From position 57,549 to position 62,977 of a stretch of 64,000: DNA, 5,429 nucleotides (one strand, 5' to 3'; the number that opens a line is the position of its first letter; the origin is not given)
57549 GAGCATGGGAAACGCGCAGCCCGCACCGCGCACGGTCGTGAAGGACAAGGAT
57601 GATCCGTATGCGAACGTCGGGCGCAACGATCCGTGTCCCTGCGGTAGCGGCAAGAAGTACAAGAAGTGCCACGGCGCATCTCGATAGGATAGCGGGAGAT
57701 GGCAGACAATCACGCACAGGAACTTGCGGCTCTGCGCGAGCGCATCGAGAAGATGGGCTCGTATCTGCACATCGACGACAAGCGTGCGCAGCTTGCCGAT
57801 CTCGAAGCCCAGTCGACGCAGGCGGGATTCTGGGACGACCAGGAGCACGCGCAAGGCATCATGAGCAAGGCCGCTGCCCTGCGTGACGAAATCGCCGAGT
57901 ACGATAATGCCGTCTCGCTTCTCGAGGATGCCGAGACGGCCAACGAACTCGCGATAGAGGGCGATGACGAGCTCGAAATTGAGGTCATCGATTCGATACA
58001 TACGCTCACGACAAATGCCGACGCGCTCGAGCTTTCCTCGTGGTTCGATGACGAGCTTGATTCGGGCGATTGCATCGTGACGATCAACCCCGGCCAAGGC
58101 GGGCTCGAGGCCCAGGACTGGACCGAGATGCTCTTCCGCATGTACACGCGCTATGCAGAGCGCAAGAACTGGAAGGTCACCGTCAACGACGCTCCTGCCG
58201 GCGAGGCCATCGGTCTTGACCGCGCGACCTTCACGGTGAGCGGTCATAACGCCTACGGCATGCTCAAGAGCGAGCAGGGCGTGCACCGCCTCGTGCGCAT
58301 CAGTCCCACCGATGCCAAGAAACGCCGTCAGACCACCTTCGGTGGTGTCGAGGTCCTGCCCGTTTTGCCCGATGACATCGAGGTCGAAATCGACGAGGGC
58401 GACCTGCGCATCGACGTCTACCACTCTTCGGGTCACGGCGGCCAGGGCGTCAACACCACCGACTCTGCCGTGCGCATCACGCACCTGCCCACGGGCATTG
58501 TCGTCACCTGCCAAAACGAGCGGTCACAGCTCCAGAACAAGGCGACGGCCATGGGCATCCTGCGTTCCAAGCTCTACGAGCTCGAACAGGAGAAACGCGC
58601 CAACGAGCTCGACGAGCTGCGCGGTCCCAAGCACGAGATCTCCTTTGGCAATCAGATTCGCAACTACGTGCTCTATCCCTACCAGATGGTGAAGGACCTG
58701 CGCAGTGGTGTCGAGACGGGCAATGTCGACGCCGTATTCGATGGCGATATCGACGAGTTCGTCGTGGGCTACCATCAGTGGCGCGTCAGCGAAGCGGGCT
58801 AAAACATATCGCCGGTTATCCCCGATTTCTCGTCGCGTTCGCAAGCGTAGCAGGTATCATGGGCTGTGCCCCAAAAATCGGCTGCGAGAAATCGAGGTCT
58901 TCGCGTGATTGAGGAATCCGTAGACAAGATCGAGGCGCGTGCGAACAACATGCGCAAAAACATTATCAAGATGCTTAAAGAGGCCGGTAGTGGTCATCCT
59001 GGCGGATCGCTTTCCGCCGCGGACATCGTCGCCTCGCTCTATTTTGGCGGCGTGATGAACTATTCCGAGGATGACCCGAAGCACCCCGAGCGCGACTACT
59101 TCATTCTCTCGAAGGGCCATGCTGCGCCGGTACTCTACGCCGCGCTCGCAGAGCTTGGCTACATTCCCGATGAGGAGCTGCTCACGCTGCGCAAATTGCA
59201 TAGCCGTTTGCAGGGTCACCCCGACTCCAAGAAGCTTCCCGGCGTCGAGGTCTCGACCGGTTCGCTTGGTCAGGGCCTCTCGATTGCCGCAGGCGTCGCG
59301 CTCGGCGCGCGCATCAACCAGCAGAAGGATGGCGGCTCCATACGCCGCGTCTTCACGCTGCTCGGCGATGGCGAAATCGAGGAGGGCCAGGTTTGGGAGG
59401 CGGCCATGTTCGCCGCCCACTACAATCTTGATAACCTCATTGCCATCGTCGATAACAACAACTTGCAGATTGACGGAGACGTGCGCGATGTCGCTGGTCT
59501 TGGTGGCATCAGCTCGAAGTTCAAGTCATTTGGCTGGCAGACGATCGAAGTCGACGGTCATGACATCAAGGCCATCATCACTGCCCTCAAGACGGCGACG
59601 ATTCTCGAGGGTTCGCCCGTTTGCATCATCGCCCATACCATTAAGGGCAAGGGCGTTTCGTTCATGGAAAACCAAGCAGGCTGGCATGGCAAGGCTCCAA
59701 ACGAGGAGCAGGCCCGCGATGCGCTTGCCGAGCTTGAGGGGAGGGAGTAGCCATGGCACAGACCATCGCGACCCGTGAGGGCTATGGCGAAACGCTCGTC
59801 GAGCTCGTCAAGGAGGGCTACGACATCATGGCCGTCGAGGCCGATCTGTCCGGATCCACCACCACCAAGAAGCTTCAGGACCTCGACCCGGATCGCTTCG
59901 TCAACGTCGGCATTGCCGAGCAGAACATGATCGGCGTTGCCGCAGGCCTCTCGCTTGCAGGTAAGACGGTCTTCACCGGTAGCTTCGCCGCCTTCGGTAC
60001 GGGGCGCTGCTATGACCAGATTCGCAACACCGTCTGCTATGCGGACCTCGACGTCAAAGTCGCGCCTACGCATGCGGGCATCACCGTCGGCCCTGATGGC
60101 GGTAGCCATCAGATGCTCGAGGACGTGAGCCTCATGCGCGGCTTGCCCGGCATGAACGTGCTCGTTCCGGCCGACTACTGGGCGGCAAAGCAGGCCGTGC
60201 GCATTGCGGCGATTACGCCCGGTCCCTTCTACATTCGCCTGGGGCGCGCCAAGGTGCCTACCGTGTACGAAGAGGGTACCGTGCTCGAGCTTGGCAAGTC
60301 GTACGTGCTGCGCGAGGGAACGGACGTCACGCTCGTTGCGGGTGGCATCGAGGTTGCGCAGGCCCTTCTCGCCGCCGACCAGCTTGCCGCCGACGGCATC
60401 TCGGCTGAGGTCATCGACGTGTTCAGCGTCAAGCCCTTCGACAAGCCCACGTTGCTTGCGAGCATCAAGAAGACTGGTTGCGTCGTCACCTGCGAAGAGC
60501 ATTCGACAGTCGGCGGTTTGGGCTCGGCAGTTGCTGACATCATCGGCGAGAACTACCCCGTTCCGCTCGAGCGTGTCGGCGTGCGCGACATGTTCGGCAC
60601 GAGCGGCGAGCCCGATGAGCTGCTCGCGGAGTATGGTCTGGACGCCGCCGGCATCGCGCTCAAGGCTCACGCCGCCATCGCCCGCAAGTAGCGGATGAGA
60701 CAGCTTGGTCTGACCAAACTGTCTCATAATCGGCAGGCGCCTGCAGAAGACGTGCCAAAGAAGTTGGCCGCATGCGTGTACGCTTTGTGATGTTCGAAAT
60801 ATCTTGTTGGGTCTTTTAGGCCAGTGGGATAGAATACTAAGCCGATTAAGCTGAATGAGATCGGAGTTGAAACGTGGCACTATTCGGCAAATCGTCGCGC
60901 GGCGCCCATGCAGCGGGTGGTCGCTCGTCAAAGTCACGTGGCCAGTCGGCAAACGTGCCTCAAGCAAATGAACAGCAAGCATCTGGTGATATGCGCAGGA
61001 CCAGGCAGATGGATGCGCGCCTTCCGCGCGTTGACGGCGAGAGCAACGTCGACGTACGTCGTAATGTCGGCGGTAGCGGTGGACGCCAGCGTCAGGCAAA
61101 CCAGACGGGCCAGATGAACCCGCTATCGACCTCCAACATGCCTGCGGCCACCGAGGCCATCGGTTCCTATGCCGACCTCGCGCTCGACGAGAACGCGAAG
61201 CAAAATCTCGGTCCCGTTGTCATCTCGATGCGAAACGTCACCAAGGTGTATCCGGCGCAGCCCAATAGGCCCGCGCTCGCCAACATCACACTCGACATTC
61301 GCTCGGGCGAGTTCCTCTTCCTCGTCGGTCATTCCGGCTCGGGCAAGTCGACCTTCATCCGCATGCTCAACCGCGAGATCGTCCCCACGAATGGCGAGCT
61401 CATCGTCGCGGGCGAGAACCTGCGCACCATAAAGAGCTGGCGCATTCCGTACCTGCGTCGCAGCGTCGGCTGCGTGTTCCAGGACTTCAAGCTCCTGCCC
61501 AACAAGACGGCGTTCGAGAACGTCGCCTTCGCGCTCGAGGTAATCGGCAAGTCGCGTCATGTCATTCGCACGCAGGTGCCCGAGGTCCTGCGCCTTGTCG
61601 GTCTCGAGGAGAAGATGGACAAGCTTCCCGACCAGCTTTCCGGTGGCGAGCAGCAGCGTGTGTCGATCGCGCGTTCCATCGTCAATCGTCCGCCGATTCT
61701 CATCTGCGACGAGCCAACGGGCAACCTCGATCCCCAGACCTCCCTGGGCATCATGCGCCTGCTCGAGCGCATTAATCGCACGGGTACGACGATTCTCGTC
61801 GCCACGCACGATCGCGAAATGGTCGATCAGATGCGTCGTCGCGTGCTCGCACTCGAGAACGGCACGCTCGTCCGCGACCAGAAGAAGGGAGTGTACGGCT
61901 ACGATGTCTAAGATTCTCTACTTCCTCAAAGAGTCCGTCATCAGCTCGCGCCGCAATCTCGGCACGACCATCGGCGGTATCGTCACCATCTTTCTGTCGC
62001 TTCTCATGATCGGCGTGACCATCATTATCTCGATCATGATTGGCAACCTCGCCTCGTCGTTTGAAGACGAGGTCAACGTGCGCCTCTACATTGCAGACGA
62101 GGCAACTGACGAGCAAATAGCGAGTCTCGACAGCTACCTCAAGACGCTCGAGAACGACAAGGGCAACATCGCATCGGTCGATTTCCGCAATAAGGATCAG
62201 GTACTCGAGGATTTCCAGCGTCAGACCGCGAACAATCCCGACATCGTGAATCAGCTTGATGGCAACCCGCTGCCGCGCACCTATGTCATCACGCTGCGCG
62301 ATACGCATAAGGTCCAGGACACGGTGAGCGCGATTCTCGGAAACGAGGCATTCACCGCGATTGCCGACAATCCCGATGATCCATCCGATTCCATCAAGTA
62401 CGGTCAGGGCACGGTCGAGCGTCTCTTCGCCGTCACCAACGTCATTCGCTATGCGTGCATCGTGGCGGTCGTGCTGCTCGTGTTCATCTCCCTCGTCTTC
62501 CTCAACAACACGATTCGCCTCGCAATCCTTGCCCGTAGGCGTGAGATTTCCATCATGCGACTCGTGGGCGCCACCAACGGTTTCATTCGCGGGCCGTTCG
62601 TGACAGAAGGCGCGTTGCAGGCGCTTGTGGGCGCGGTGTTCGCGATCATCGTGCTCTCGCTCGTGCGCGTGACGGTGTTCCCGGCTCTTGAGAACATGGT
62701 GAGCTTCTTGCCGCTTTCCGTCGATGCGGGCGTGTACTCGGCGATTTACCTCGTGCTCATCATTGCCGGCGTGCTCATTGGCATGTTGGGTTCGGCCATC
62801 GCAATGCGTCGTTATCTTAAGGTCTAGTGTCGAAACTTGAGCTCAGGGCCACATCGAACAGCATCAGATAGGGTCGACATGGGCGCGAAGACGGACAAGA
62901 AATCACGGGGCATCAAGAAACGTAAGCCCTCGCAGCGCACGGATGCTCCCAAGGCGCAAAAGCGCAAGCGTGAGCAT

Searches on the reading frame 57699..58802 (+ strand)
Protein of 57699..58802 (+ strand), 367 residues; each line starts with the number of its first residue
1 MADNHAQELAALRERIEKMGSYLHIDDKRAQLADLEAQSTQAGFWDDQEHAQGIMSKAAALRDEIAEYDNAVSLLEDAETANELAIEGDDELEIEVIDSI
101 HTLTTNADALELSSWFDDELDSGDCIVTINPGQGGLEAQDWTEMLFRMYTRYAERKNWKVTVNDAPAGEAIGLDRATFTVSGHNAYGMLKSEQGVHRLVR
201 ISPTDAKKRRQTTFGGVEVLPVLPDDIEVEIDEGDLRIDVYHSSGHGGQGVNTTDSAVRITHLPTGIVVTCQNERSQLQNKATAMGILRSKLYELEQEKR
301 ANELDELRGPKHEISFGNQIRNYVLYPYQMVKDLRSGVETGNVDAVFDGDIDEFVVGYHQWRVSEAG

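Call 15: search_protein_families(library=pfam, proteins=[window:57699-58802:+], max_evalue=0.001)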
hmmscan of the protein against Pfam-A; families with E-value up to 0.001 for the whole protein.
window:57699-58802:+ (367 aa): 2 families
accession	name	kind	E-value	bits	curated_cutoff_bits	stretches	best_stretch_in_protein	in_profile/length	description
PF03462.23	PCRF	-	3.7e-52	177.4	24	1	30-217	3-194/194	PCRF domain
PF00472.26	RF-1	-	2.3e-40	137.6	35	1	225-335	1-116/116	RF-1 domain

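Call 62: list_cluster_members(proteins=[window:57699-58799:+, L013:11863-12987:+, L014:11795-12880:+, L005:13548-14651:+, L006:1407-1847:+, L006:1854-2246:+, L004:13592-14692:+, L002:13583-14683:+, window:47608-48201:+, L013:5310-5744:+])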
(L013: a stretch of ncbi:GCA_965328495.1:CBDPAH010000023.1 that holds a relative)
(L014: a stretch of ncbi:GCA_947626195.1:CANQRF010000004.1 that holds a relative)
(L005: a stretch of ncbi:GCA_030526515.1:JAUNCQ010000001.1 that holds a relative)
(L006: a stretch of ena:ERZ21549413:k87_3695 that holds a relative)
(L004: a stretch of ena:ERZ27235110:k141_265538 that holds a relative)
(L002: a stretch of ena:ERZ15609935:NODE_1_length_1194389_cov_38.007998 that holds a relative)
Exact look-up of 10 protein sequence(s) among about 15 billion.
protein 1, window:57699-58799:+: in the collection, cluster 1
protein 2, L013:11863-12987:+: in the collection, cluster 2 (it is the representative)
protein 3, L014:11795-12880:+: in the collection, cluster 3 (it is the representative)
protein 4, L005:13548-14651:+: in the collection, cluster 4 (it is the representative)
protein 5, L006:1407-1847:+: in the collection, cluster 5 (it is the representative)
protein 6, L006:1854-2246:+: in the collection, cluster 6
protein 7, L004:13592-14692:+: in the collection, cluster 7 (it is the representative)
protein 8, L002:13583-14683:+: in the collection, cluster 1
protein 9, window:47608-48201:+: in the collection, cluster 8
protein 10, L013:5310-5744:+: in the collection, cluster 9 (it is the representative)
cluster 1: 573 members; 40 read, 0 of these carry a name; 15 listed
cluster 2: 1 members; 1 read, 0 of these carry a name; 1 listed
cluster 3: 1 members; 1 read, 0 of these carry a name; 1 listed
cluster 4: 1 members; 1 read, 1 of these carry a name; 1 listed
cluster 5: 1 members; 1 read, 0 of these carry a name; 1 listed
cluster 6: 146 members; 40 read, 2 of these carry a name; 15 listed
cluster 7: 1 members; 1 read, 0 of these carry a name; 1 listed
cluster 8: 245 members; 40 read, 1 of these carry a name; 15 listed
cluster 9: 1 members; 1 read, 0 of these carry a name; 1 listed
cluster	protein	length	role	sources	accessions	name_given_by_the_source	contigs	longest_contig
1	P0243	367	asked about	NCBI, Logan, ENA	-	-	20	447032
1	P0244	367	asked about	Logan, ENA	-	-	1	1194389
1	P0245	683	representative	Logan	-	-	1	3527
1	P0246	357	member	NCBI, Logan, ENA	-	-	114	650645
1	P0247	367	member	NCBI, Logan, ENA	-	-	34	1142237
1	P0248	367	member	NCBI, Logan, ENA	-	-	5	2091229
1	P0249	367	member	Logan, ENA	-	-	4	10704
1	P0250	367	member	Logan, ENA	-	-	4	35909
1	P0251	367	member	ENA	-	-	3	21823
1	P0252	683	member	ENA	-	-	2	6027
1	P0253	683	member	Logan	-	-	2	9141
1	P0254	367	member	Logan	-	-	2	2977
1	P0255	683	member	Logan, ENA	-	-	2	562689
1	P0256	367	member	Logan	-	-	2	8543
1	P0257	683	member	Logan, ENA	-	-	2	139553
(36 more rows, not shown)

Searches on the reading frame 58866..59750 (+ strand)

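Call 15: search_protein_families(library=pfam, proteins=[window:58866-59750:+], max_evalue=0.001)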
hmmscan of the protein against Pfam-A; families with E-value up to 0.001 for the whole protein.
window:58866-59750:+ (294 aa): 3 families
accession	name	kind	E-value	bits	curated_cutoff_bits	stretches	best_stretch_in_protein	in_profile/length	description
PF00456.26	Transketolase_N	-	1.3e-55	189.2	22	1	26-283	6-268/334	Transketolase, thiamine diphosphate binding domain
PF00676.26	E1_dh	-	2.9e-12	46.6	22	1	129-244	98-207/300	Dehydrogenase E1 component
PF13292.11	DXP_synthase_N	-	3.5e-09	36.8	21.2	1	19-206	15-179/274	1-deoxy-D-xylulose-5-phosphate synthase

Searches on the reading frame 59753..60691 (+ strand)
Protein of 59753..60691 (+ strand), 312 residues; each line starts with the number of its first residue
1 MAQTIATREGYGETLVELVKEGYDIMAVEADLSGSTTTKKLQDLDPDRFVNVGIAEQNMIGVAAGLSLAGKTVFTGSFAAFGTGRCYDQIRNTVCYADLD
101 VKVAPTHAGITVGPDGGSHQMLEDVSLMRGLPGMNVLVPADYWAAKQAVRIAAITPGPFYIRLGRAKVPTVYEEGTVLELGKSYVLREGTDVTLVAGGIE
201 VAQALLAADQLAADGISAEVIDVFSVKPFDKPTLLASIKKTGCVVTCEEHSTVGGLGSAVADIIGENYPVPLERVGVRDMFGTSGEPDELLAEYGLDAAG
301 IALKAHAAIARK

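Call 15: search_protein_families(library=pfam, proteins=[window:59753-60691:+], max_evalue=0.001)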
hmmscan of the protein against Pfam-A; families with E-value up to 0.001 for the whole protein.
window:59753-60691:+ (312 aa): 3 families
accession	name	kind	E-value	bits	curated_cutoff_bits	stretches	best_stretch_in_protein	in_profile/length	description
PF02779.29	Transket_pyr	-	1.4e-40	139.3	27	1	4-169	2-173/174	Transketolase, pyrimidine binding domain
PF02780.25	Transketolase_C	-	2.4e-37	128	25.9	1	181-301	1-124/124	Transketolase, C-terminal domain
PF22613.1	Transketolase_C_1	-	6.2e-07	30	27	1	184-296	3-112/113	Transketolase-like TK C-terminal domain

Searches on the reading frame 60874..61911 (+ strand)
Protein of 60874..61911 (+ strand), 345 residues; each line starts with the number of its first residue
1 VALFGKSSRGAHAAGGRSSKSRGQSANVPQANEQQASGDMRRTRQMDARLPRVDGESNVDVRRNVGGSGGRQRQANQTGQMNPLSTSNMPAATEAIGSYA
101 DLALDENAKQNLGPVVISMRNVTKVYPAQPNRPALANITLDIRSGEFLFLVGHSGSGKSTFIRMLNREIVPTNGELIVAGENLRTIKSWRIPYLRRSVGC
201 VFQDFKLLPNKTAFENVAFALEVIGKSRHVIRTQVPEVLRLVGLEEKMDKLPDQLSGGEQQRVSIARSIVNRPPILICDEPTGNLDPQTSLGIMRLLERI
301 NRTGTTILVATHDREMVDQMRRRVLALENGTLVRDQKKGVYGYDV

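Call 15: search_protein_families(library=pfam, proteins=[window:60874-61911:+], max_evalue=0.001)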
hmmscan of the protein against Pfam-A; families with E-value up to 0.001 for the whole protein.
window:60874-61911:+ (345 aa): 5 families
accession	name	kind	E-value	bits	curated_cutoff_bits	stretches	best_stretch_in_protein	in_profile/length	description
PF00005.33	ABC_tran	-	1e-34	120.5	25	1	135-282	1-136/137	ABC transporter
PF02463.25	SMC_N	-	1.8e-06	28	40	0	237-323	125-208/220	RecF/RecN/SMC N terminal domain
PF13304.12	AAA_21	-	2.8e-06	28.1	27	0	273-317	256-303/304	AAA domain, putative AbiEii toxin, Type IV TA system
PF13191.12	AAA_16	-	0.00011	23.2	32.6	1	141-211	18-85/167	AAA ATPase domain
PF13401.12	AAA_22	-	0.00084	20.1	27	0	144-182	4-33/130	AAA domain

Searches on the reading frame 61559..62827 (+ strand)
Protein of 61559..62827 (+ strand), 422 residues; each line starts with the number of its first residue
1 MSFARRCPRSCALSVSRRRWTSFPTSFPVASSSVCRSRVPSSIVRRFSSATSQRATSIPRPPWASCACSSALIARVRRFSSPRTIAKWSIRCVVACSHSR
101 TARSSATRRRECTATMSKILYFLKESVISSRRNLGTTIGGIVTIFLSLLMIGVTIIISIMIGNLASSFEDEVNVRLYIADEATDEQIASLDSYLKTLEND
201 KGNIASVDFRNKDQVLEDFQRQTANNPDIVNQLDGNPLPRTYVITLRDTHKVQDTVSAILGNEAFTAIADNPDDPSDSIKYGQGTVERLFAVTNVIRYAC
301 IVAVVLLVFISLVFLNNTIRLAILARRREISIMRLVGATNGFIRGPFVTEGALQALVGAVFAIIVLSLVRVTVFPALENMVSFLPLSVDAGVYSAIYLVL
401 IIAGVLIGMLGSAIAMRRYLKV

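Call 15: search_protein_families(library=pfam, proteins=[window:61559-62827:+], max_evalue=0.001)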
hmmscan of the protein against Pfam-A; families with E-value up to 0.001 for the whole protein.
window:61559-62827:+ (422 aa): 2 families
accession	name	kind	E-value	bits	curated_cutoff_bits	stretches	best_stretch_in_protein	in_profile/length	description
PF18075.7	FtsX_ECD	-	3.9e-16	59.9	23.5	1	172-262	1-90/96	FtsX extracellular domain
PF02687.27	FtsX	-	5.8e-15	55.8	25.5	1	302-421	2-117/120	FtsX-like permease C-terminal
